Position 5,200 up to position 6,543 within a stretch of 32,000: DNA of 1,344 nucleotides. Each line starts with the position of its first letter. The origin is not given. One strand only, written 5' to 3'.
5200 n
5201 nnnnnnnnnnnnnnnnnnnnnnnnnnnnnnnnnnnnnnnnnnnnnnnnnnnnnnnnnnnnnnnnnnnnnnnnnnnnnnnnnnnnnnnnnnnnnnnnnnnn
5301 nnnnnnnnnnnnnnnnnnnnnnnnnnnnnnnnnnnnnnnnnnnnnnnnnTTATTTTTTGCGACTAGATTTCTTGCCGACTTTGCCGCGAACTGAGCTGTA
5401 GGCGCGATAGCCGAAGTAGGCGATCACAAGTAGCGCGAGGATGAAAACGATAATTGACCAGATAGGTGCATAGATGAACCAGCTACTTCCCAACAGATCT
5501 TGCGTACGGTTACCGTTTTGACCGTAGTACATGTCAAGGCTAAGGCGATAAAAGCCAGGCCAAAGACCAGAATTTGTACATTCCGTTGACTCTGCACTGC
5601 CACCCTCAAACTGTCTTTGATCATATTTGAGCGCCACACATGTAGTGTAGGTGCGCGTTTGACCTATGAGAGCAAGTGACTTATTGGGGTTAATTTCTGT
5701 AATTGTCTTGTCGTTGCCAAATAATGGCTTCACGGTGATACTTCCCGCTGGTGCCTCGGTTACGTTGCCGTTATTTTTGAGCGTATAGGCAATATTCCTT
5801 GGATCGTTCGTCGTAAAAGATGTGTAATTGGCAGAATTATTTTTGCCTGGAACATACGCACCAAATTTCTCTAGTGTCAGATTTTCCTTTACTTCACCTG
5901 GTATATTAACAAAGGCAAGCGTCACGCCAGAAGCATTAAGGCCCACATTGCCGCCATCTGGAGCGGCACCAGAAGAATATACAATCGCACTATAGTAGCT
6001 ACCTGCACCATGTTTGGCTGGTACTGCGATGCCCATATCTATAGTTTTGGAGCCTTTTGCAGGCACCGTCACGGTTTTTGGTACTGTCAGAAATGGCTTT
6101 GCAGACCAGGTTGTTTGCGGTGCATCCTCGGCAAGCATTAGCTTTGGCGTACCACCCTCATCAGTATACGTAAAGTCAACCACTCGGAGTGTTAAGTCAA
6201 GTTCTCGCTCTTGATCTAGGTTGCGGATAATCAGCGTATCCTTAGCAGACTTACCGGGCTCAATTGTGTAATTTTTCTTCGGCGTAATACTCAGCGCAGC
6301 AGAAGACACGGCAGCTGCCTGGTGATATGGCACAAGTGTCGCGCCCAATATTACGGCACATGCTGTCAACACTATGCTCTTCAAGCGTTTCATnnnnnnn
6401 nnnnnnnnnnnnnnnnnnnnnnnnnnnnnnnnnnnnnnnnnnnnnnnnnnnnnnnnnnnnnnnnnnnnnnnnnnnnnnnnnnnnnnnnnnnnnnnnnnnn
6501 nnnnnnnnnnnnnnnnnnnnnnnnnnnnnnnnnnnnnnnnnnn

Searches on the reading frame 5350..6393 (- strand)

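Call 64: search_protein_families(library=pfam, proteins=[window:5350-6393:-], max_evalue=0.001)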
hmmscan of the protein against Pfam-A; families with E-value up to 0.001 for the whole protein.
window:5350-6393:- (347 aa): 1 family
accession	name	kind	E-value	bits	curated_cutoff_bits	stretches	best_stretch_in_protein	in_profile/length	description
PF06030.18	WxLIP_PGBD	-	0.00024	21.6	27.3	0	43-137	22-117/121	WxL Interacting Protein, peptidoglycan binding domain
